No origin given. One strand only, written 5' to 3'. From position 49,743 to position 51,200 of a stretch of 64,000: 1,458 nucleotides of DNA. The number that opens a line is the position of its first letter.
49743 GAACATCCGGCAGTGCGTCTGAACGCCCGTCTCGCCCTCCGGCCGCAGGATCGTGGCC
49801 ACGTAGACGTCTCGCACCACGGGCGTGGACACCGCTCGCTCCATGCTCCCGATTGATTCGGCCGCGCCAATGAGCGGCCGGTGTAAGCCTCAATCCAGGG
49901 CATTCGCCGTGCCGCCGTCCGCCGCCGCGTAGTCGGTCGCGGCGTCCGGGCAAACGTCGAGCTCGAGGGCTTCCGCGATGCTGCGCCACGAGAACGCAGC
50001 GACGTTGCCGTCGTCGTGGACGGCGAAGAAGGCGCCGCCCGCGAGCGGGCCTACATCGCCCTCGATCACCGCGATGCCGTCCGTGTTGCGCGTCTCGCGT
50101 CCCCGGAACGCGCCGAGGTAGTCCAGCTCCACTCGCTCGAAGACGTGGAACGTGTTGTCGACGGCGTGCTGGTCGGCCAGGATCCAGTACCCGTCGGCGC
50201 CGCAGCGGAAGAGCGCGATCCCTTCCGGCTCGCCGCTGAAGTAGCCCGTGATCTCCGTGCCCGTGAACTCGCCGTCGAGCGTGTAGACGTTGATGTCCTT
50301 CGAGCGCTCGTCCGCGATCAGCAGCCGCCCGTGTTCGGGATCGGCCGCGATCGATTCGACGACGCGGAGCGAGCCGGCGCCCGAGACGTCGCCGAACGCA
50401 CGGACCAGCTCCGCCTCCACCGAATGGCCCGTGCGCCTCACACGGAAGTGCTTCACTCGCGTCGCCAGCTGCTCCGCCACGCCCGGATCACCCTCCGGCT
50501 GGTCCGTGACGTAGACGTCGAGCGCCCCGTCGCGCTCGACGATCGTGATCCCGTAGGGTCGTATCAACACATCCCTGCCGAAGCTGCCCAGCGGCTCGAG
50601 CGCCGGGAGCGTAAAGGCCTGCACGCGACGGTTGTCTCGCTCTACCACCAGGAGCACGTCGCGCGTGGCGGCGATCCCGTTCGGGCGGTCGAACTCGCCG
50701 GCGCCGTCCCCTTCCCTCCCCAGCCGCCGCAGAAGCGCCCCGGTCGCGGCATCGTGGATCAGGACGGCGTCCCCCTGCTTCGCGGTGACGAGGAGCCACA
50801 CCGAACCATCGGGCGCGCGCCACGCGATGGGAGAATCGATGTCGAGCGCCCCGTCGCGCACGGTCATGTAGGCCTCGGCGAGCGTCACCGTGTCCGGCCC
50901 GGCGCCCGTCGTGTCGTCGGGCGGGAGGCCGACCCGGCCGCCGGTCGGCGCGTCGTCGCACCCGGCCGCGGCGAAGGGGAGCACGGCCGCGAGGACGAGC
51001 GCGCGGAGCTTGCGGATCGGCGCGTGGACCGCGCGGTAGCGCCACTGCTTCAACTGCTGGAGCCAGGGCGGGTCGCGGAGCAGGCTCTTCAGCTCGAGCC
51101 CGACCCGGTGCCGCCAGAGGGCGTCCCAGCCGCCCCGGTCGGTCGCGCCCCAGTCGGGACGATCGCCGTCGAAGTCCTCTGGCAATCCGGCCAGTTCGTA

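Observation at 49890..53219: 1109-aa ORF in the EPS operon combining NTase-like, NDK-like, kinase-like and beta-propeller-phytase-like modules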

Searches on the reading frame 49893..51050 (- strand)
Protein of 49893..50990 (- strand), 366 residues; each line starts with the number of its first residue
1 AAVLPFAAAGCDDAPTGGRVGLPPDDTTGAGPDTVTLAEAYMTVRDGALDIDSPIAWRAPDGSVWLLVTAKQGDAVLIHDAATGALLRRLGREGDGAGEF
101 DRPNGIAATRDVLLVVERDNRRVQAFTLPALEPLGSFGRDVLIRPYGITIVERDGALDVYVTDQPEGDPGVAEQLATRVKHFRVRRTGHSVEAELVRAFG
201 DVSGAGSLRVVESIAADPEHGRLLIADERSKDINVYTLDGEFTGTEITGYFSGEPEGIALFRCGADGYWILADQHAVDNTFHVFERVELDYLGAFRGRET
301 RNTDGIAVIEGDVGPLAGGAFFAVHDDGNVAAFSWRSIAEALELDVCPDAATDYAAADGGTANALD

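Call 27: search_protein_families(library=pfam, proteins=[window:49893-50990:-], max_evalue=10)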
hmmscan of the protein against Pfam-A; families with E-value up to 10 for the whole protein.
window:49893-50990:- (366 aa): 4 families
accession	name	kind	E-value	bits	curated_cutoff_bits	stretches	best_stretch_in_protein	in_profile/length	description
PF01436.27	NHL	-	0.00026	21.3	20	1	100-126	1-28/28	NHL repeat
PF02333.21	Phytase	-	0.0023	17.5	21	1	211-330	205-335/375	Phytase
PF17170.10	DUF5128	-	0.02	14.6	22.9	1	66-129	56-120/321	6-bladed beta-propeller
PF13449.12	Phytase-like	-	0.036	14.4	27.6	1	211-244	70-102/284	Esterase-like activity of phytase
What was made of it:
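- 49920..50864 (-): Six-bladed beta-propeller, aa ~786-1100. It is a divergent relative of the beta-propeller-phytase family with one NHL-like blade (aa ~830-870). Pfam NHL 21.3 bits, above cutoff; Phytase 17.5 bits, below the cutoff of 21 (call 27).
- On Beta-propeller phytase (PF02333): 17.5 bits against 21, E 0.0023 (call 27).
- Checked: Pfam Phytase is sub-threshold (17.5 bits against 21) and one NHL repeat is above threshold (call 27).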

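Call 58: search_solved_structures(query=A2, max_evalue=0.01, show_alignments=2)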
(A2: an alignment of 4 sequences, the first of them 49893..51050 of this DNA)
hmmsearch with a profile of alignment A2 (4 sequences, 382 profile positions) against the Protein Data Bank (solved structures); distinct sequences matched with E-value up to 0.01: 16.
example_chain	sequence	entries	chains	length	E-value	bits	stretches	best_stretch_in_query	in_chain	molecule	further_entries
6fpt_A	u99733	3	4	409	6.2e-21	77.7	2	106-151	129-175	E3 ubiquitin-protein ligase TRIM71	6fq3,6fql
8j72_A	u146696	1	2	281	1e-20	77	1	105-148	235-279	E3 ubiquitin-protein ligase TRIM71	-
9jur_A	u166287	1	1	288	3e-20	75.5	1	95-151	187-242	E3 ubiquitin-protein ligase TRIM71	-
7qrx_A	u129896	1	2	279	3.7e-20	75.2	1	92-151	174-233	E3 ubiquitin-protein ligase TRIM71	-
3amr_A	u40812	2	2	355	4.3e-18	68.4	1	70-365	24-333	3-phytase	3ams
1cvm_A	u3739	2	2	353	1.1e-15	60.4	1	70-366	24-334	PHYTASE | 3-PHYTASE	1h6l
1qlg_A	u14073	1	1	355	1.1e-15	60.4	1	70-366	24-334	3-PHYTASE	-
1poo_A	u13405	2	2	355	1.2e-15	60.3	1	70-366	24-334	PROTEIN (PHYTASE)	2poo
6d69_A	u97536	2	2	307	3.6e-14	55.4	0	105-151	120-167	NHL Repeat Region of D. melanogaster Thin | Thin, isoform D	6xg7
7qrw_A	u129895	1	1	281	8e-09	37.9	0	105-151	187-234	Isoform 4 of Tripartite motif-containing protein 3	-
7b96_A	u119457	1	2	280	5.4e-07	31.8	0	99-174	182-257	Isoform 2 of Tripartite motif-containing protein 2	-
7qrv_A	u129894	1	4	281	5.9e-07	31.7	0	103-174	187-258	Tripartite motif-containing protein 2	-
7b2r_A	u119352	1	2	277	5.9e-07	31.7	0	99-174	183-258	Tripartite motif-containing protein 2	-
4zlr_A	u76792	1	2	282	0.00063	21.7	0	113-178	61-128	Brain tumor protein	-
1q7f_A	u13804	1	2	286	0.00066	21.7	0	111-178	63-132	brain tumor CG10719-PA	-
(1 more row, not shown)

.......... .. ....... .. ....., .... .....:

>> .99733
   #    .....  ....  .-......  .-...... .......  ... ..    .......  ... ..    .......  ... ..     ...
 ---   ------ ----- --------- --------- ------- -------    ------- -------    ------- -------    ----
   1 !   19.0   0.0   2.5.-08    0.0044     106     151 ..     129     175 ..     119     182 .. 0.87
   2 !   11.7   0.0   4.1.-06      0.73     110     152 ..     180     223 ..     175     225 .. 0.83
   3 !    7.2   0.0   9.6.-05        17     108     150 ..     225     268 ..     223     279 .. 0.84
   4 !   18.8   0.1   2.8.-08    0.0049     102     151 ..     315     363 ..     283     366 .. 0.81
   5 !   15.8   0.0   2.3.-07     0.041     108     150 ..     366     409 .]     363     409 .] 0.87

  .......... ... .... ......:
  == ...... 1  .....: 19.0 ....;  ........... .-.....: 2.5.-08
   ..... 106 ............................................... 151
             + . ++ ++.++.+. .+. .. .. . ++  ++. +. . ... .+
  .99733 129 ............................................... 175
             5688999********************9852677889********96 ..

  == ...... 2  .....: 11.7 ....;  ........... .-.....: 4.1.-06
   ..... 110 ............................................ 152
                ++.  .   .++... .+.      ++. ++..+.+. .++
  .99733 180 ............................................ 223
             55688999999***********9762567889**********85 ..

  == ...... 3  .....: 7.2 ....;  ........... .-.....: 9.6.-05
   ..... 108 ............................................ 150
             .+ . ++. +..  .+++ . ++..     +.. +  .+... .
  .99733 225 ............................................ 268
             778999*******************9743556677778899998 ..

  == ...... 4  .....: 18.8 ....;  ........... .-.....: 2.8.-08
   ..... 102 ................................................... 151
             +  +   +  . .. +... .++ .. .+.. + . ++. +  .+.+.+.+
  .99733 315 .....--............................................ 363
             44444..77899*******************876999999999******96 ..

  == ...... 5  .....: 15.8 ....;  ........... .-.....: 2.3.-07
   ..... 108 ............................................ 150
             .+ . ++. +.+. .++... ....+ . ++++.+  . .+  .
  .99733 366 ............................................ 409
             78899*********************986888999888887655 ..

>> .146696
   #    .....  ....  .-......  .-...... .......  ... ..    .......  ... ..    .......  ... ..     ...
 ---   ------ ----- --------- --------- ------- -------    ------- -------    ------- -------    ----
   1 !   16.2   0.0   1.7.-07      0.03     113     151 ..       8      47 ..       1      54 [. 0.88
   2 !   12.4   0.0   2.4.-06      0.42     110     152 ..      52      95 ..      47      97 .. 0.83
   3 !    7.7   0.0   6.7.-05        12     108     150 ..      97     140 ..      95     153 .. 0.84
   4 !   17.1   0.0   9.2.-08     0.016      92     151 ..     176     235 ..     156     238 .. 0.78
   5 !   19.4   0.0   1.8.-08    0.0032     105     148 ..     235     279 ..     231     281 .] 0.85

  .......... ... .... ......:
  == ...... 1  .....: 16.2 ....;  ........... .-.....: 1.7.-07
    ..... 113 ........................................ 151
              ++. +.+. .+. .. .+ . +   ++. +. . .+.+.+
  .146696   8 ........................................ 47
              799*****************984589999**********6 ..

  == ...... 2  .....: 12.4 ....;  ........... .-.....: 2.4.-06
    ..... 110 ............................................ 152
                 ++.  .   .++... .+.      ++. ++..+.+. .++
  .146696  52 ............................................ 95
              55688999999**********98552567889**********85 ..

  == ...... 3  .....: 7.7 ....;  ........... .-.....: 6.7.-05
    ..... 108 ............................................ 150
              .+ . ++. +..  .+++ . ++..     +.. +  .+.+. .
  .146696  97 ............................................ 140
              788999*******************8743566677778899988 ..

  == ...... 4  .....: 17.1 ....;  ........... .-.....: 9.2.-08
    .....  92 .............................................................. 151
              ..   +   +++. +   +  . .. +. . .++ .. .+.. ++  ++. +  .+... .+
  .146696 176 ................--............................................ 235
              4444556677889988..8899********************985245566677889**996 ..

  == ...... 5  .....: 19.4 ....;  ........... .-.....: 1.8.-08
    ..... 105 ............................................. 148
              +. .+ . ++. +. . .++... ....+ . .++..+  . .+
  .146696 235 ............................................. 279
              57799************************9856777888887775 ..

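Call 60: search_solved_structures(query=A7, max_evalue=1, show_alignments=0)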
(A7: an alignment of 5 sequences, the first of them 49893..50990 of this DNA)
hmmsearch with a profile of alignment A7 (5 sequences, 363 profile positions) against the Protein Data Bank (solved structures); distinct sequences matched with E-value up to 1: 30.
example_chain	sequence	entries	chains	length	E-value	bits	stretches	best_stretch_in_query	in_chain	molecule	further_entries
8j72_A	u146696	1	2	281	1.2e-24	90.3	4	98-142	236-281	E3 ubiquitin-protein ligase TRIM71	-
7qrx_A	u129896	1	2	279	2.2e-24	89.4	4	98-142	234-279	E3 ubiquitin-protein ligase TRIM71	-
9jur_A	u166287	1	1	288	2.6e-24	89.2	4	98-142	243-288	E3 ubiquitin-protein ligase TRIM71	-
6fpt_A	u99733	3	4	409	1.1e-23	87.2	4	101-143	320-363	E3 ubiquitin-protein ligase TRIM71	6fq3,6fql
6d69_A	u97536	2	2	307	3.7e-20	75.5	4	100-154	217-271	NHL Repeat Region of D. melanogaster Thin | Thin, isoform D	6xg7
1poo_A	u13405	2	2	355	3.6e-18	69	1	75-346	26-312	PROTEIN (PHYTASE)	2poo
3amr_A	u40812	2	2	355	1.2e-17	67.3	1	75-346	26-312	3-phytase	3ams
1cvm_A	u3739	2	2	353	1.3e-17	67.2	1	75-346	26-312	PHYTASE | 3-PHYTASE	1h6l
1qlg_A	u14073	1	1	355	1.3e-17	67.1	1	75-346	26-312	3-PHYTASE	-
7qrw_A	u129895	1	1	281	7.5e-11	44.9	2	97-144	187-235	Isoform 4 of Tripartite motif-containing protein 3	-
7qrv_A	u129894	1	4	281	8.3e-09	38.2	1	100-144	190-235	Tripartite motif-containing protein 2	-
7b2r_A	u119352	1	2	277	8.7e-09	38.1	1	100-144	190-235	Tripartite motif-containing protein 2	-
7b96_A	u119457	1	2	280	1.1e-08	37.7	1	100-144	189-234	Isoform 2 of Tripartite motif-containing protein 2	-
4zlr_A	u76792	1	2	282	1.4e-05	27.6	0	234-354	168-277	Brain tumor protein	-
5ex7_A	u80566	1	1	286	1.5e-05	27.4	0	234-354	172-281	Brain tumor protein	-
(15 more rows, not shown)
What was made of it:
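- Tried and rejected: Propeller profiles A2 and A7 against PDB gave full-length phytase hits, but both included bona fide BPP sequences and so were circular (calls 58, 60).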

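Call 84: search_solved_structures(query=A10, max_evalue=1, show_alignments=0)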
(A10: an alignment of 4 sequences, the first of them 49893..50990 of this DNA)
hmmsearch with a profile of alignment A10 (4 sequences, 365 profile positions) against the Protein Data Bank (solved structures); distinct sequences matched with E-value up to 1: 16.
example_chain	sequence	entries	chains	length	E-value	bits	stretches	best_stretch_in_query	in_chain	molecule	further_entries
8j72_A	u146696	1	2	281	1.2e-28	103.3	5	95-136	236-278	E3 ubiquitin-protein ligase TRIM71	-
7qrx_A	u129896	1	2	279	1.6e-27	99.6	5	96-137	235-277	E3 ubiquitin-protein ligase TRIM71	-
9jur_A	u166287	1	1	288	1.7e-27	99.5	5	96-137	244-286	E3 ubiquitin-protein ligase TRIM71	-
6fpt_A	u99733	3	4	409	2.9e-27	98.8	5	98-140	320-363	E3 ubiquitin-protein ligase TRIM71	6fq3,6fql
6d69_A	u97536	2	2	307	5.3e-25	91.3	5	96-150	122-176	NHL Repeat Region of D. melanogaster Thin | Thin, isoform D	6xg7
7qrw_A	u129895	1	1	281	1e-12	50.9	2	89-142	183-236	Isoform 4 of Tripartite motif-containing protein 3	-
7b96_A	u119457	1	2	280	1.3e-11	47.3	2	96-163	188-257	Isoform 2 of Tripartite motif-containing protein 2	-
7b2r_A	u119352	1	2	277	1.3e-11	47.3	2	97-163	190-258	Tripartite motif-containing protein 2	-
7qrv_A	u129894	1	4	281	1.4e-11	47.2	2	96-163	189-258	Tripartite motif-containing protein 2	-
4zlr_A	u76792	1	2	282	0.00013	24.3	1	102-170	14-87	Brain tumor protein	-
1q7f_A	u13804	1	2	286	0.00014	24.1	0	102-140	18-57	brain tumor CG10719-PA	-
5ex7_A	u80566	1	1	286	0.00015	24.1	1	102-177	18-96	Brain tumor protein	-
7nyq_A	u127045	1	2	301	0.019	17.1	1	88-172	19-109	Meiotic P26, isoform C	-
28ye_J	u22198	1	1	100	0.33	13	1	157-194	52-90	Large ribosomal subunit protein bL28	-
6vkn_L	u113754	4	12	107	0.56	12.3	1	233-283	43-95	RM19R Kappa Light Chain | RM19R mAb Light chain | RM19R light chain Fv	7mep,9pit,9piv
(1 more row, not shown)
